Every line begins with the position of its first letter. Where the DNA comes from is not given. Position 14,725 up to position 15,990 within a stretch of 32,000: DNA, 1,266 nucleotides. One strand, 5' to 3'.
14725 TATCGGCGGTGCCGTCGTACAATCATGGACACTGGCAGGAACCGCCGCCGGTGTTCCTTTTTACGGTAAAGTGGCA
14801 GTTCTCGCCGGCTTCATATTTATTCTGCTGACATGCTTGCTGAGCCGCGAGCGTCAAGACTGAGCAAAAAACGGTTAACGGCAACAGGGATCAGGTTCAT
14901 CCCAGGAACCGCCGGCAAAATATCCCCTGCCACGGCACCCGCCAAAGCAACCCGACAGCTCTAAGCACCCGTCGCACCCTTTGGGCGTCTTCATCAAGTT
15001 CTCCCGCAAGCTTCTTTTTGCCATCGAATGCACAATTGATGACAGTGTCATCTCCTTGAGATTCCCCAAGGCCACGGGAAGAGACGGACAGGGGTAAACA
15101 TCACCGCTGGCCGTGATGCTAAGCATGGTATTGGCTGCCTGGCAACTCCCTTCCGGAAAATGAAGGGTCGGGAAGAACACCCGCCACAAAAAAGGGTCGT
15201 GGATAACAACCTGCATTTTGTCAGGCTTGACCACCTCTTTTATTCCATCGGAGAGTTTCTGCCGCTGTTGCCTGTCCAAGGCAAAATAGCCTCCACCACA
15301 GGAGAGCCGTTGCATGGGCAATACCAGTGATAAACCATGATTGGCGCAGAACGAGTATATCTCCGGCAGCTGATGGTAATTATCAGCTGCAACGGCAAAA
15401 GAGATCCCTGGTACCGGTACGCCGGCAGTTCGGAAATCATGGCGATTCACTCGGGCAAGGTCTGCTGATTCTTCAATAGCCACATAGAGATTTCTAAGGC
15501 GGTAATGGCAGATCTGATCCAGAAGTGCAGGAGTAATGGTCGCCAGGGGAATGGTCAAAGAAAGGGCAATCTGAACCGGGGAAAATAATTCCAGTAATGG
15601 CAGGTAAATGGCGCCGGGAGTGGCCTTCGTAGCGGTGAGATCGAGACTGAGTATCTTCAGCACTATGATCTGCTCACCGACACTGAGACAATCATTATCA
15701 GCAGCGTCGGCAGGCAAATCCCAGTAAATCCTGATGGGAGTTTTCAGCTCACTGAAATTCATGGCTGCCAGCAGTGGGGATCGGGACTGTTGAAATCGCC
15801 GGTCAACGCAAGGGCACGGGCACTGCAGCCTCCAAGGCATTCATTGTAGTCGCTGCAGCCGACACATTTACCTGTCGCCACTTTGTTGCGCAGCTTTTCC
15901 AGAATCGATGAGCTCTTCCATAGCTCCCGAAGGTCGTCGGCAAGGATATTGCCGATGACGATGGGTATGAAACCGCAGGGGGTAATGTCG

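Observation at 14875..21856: Seven-gene operon couples the radical SAM/SPASM cassette to an orphan ResB-like heme-handling protein and three secreted scaffold proteins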

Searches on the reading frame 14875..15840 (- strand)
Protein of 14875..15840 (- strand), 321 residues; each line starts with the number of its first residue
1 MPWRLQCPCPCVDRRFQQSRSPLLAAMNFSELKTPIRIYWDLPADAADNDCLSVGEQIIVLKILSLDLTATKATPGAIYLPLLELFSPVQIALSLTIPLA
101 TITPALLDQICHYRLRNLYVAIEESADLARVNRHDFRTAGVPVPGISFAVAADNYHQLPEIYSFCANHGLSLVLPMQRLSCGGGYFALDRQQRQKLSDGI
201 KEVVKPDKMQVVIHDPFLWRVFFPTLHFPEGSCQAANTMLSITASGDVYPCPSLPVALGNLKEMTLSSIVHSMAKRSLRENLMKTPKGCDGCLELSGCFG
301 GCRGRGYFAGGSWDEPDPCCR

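Call 3: search_protein_families(library=ncbifam, proteins=[window:14875-15840:-], max_evalue=0.01)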
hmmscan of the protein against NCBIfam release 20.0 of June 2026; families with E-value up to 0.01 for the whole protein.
window:14875-15840:- (321 aa): 23 families
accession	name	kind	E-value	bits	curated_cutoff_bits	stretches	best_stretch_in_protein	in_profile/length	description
TIGR04304.1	GeoRSP_SPASM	equivalog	4.4e-161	534.8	300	1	31-321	1-293/293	GeoRSP system SPASM domain protein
TIGR04085.1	rSAM_more_4Fe4S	domain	3.1e-11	43.6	27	1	233-320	1-93/93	SPASM domain-containing protein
NF041298.1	rSAM_mat_DynA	equivalog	8.1e-11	41.5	450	1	232-320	249-339/356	dynobactin maturation radical SAM/SPASM protein DynA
TIGR03962.1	mycofact_rSAM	equivalog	8.8e-10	38.3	265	1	125-320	133-331/339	mycofactocin radical SAM maturase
TIGR04303.1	GeoRSP_rSAM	equivalog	1.5e-09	37.9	400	1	199-320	204-324/325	GeoRSP system radical SAM/SPASM protein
TIGR04545.1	rSAM_ahbD_hemeb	equivalog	7.2e-08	32.2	500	1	233-320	249-335/339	heme b synthase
NF047865.1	rSAM_PapB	equivalog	9.4e-08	31.6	340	1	231-316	245-330/330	PapB family radical SAM/SPASM ranthipeptide maturase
TIGR04053.2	TIGR04053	equivalog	4.7e-07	29.4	395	1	235-320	278-362/366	TIGR04053 family radical SAM/SPASM domain-containing protein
TIGR04055.1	rSAM_NirJ2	equivalog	1.9e-06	27.7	500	1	232-320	235-322/326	putative heme d1 biosynthesis radical SAM protein NirJ2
TIGR02109.1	PQQ_syn_pqqE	equivalog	3.6e-06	26.1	381.35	1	236-320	242-330/358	pyrroloquinoline quinone biosynthesis protein PqqE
TIGR04082.1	rSAM_for_selen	equivalog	7.5e-05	21.7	350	1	233-310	432-504/516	thio(seleno)oxazole modification radical SAM maturase SbtM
TIGR03942.1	sulfatase_rSAM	equivalog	8.7e-05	21.8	349.45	1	237-304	255-326/363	anaerobic sulfatase maturase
TIGR04064.1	rSAM_nif11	equivalog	9.9e-05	21.2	518.7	1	232-320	333-419/459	nif11-like peptide radical SAM maturase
TIGR04051.1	rSAM_NirJ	equivalog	0.00024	20.2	515.45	0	240-320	262-346/354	heme d1 biosynthesis radical SAM protein NirJ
NF033640.1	N_Twi_rSAM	subfamily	0.00036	19.7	170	1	233-294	5-71/398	twitch domain-containing radical SAM protein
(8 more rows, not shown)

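Call 4: search_protein_families(library=pfam, proteins=[window:14875-15840:-], max_evalue=0.01)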
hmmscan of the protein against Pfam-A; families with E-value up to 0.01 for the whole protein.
window:14875-15840:- (321 aa): 1 family
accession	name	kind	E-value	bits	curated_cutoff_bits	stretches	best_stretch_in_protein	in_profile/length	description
PF13186.11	SPASM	-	2.1e-09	38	21.5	1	233-292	1-66/67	Iron-sulfur cluster-binding domain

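Call 10: find_homologous_proteins(query=window:14875-15840:-, max_evalue=0.00001)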
Query window:14875-15840:- (321 aa): 318 proteins with E <= 0.00001 among 2730 candidates; the best 120 are listed.
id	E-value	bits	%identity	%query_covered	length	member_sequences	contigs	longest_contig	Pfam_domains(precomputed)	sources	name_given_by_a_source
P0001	8.2e-131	454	68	92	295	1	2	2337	PF13186.12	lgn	-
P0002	2.0e-125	437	64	92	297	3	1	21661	PF13186.12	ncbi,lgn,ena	-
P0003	3.0e-123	430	64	92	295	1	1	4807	PF13186.12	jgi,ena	-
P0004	1.5e-118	414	62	92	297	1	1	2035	PF13186.12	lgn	-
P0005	1.8e-113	397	61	92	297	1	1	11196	PF13186.12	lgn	-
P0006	2.1e-107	377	59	91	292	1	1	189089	PF13186.12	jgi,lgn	jgi:GeoRSP system SPASM domain protein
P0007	4.9e-93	330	54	92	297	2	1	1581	PF13186.12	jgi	-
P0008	8.4e-90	320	54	92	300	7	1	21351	PF13186.12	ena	-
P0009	1.3e-89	319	52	92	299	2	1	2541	PF13186.12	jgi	jgi:GeoRSP system SPASM domain protein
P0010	6.0e-84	300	51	92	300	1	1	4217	-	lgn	-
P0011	1.5e-83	299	50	92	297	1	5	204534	PF13186.12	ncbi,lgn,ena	-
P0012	5.8e-80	287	49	92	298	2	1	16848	PF13186.12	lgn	-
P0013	1.4e-79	286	45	92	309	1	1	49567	PF13186.12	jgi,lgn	jgi:GeoRSP system SPASM domain protein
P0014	5.6e-79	284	48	92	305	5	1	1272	PF13186.12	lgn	-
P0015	1.4e-78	283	49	92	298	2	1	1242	PF13186.12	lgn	-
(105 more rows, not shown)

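Call 12: find_related_loci(query=A1, collection=genome_contigs, flank=10000)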
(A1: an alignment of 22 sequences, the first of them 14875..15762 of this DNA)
Query A1 (295 aa) in genome_contigs; peptide patterns used: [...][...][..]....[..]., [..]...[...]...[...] (x = any residue, [..] = any of these).
85 stretches matched a pattern; 77 encode a relative of the query (tblastn E <= 1e-3); 77 distinct loci.
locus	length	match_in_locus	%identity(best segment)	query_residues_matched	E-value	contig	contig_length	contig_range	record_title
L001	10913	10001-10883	97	1-295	3e-173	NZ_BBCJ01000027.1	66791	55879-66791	Geotalea toluenoxydans JCM 15764, whole genome shotgun sequence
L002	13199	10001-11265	64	1-295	2e-130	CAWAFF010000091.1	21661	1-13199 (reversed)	MAG: uncultured delta proteobacterium isolate MFD03638.bin.2.1 genome assembly, contig: contig_6477, whole genome shotgu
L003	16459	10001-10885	50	1-294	4e-90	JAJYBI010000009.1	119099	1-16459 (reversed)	MAG: Deltaproteobacteria bacterium isolate BP8.bin75 NODE_195_length_119099_cov_2.189381, whole genome shotgun sequence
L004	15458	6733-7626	47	1-295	1e-78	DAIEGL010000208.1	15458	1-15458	MAG TPA_asm: Geobacter sp. isolate clean984 k141_2362971, whole genome shotgun sequence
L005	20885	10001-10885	45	1-294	5e-78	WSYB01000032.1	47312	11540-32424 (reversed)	MAG: Geobacteraceae bacterium isolate X3_MetaBAT.27 scaffold_690, whole genome shotgun sequence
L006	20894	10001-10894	42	1-295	5e-75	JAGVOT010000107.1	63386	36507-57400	MAG: Nitrospirae bacterium isolate DeMMO3_8 c_000000070892, whole genome shotgun sequence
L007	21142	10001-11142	40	1-295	3e-70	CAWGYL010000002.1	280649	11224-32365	MAG: Nitrospirota bacterium isolate MFD01716.bin.1.191 genome assembly, contig: contig_10656, whole genome shotgun seque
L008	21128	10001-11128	41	5-295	4e-67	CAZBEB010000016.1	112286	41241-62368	MAG TPA_asm: uncultured Geobacter sp. isolate binchicken_co269_196 genome assembly, contig: NODE_175_length_112286_cov_7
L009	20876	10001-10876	42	1-295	8e-67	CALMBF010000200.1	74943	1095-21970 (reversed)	MAG TPA_asm: uncultured Geobacter sp. isolate SRR5215464_bin.112_CONCOCT_v1.1_MAG genome assembly, contig: ERZ781360.42,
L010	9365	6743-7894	42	3-294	4e-66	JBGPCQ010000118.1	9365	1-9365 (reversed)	MAG: Geobacteraceae bacterium isolate OBJ_0618_050_45 k141_5014491_length_9365_cov_15.6782, whole genome shotgun sequenc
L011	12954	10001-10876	40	1-295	4e-66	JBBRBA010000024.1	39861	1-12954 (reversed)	MAG: Geobacterales bacterium isolate Co_metawrap_2320 Cmw_2320_k141_13233761_length_39861_cov_9.9984, whole genome shotg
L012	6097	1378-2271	38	1-295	2e-65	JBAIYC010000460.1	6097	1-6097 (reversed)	MAG: Nitrospirota bacterium isolate bin_6 c_000010295685, whole genome shotgun sequence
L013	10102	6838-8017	41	5-295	5e-64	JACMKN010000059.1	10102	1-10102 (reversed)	MAG: Deltaproteobacteria bacterium isolate ES-bin-228 ES-bin-228-contig-k141_1414148, whole genome shotgun sequence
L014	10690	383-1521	38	1-295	6e-64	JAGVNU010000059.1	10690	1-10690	MAG: Thermodesulfovibrionia bacterium isolate DeMMO3_26 c_000000080986, whole genome shotgun sequence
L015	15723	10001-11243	37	1-294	1e-63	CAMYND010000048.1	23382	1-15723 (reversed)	MAG: Thermodesulfovibrionia bacterium isolate FCS_M_Nitrospinota_09 genome assembly, contig: scaffold_2183, whole genome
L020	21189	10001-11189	40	5-295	6e-62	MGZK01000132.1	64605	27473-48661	MAG: Geobacteraceae bacterium GWC2_55_20 gwc2_scaffold_463, whole genome shotgun sequence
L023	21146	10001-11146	40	3-294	5e-61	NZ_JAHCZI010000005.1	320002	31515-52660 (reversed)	Geobacter hydrogenophilus strain DSM 13691 NODE_5_length_320002_cov_237.376016, whole genome shotgun sequence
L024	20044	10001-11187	40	5-295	7e-61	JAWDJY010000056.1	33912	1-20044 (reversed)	MAG: Geobacteraceae bacterium isolate SKOL NODE_68_length_33912_cov_3.956342, whole genome shotgun sequence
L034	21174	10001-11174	39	5-295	2e-58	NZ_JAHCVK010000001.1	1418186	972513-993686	Geomobilimonas luticola strain JCM 17780 NODE_1_length_1418186_cov_221.788490, whole genome shotgun sequence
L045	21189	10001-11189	39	5-295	6e-57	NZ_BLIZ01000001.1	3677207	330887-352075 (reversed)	Geobacter sp. AOG1 scaffold1, whole genome shotgun sequence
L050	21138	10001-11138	35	1-294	4e-55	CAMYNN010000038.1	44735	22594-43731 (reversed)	MAG: Thermodesulfovibrionia bacterium isolate FO_M_Nitrospinota_07.1 genome assembly, contig: scaffold_1336, whole genom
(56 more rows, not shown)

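Call 22: search_protein_families(library=pfam, proteins=[L023:6630-8543:+, L023:8604-8924:+, L045:6525-7394:+, L045:7391-7945:+, L045:7942-8931:+, L020:11189-11749:+, L002:7786-9054:+, L024:14904-15320:-], max_evalue=0.01)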
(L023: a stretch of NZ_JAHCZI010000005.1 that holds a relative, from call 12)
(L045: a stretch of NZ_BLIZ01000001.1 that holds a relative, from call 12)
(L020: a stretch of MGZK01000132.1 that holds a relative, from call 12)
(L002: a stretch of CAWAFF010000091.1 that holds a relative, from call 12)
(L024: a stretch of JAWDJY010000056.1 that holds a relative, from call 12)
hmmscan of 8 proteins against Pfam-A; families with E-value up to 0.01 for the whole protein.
L023:6630-8543:+ (637 aa): 1 family
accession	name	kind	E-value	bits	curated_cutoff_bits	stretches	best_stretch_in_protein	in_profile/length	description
PF03773.19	ArsP_1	-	3.4e-38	131.9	32.3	1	86-387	15-292/294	Predicted permease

L023:8604-8924:+ (106 aa): 5 families
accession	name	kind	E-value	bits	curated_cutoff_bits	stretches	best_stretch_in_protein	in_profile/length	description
PF07883.17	Cupin_2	-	4e-13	49.3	27.2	1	34-101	2-69/70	Cupin domain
PF02311.25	AraC_binding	-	1.5e-06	28.4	21.1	1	38-102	11-75/135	AraC-like ligand binding domain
PF01050.24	MannoseP_isomer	-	2.9e-06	27.9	23.6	1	23-92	21-91/116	Mannose-6-phosphate isomerase C-terminal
PF12973.13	Cupin_7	-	0.0024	18.1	27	1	29-67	32-70/105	ChrR Cupin-like domain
PF00190.28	Cupin_1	-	0.0099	15.9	22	1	33-101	36-113/151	Cupin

L045:6525-7394:+ (289 aa): 3 families
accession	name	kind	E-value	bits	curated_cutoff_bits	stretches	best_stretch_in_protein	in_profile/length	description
PF03824.22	NicO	-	6.2e-18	65.6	27.7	1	10-279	3-277/287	High-affinity nickel-transport protein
PF13386.12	DsbD_2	-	2.8e-07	31.1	24.9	1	186-275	117-197/199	Cytochrome C biogenesis protein transmembrane region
PF02535.28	Zip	-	2.4e-06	27.4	35.1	1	123-243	106-196/323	ZIP Zinc transporter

L045:7391-7945:+ (184 aa): 13 families
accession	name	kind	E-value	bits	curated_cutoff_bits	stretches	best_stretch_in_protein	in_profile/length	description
PF07719.23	TPR_2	-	1.7e-14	53.1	27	1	53-81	6-34/34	Tetratricopeptide repeat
PF00515.34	TPR_1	-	6.3e-14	51.6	27.8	1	119-146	4-31/34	Tetratricopeptide repeat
PF13414.12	TPR_11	-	1.8e-11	44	26.8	1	95-130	7-42/42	TPR repeat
PF13181.12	TPR_8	-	3.2e-10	39.8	25.7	0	119-146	4-31/34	Tetratricopeptide repeat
PF13431.12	TPR_17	-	1.2e-09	38.1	24.4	1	38-69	3-34/34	Tetratricopeptide repeat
PF13424.12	TPR_12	-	1e-08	35.7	30.1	2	50-112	5-75/77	Tetratricopeptide repeat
PF13432.12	TPR_16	-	2.1e-08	34.9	32.7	1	53-114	2-63/65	Tetratricopeptide repeat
PF14559.12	TPR_19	-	1.3e-07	32.3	25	1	37-89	14-66/68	Tetratricopeptide repeat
PF13374.12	TPR_10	-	9.5e-07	29.1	27.5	0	49-77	3-31/42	Tetratricopeptide repeat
PF13428.12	TPR_14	-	2.4e-06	28.1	23.5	0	52-85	5-38/44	Tetratricopeptide repeat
PF13176.12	TPR_7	-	3.4e-05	24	27.9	0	119-145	2-30/36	Tetratricopeptide repeat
PF24575.1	TPR_Slam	-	0.00016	22.5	35.2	0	33-70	66-103/104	Surface lipoprotein assembly modifier, N-terminal TPR repeats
PF23914.1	TPR_CcmH_CycH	-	0.0019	18.5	42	1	41-111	77-150/158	Cytochrome c-type biogenesis protein H TPR domain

L045:7942-8931:+ (329 aa): 2 families
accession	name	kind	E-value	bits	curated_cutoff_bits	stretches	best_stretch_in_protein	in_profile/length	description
PF05048.19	NosD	-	1.7e-17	64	23.6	1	133-280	23-161/212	Periplasmic copper-binding protein (NosD)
PF13229.12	Beta_helix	-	5.5e-16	59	25.9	1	190-280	55-149/158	Right handed beta helix region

L020:11189-11749:+ (186 aa): 2 families
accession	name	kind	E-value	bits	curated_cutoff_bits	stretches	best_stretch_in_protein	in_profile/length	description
PF02663.19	FmdE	-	3.8e-37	127.8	22.9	1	16-101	1-85/133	FmdE, Molybdenum formylmethanofuran dehydrogenase operon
PF01258.23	zf-dskA_traR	-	3.5e-08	33.8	24.9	1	146-176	4-32/36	Prokaryotic dksA/traR C4-type zinc finger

L002:7786-9054:+ (422 aa): 1 family
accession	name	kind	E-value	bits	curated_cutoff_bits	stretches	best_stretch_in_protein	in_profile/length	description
PF07690.21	MFS_1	-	3.4e-33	115.5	33.4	1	17-374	6-346/347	Major Facilitator Superfamily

L024:14904-15320:- (138 aa): 3 families
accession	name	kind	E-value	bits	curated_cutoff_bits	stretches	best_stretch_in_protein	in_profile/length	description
PF08753.17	NikR_C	-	9e-33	112.8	22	1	56-131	1-76/77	NikR C terminal nickel binding domain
PF01402.27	RHH_1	-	4.4e-07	30.1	20.5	1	6-42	1-36/39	Ribbon-helix-helix protein, copG family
PF23434.1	DUF7120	-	0.0028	18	27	1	9-41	6-38/70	Family of unknown function (DUF7120)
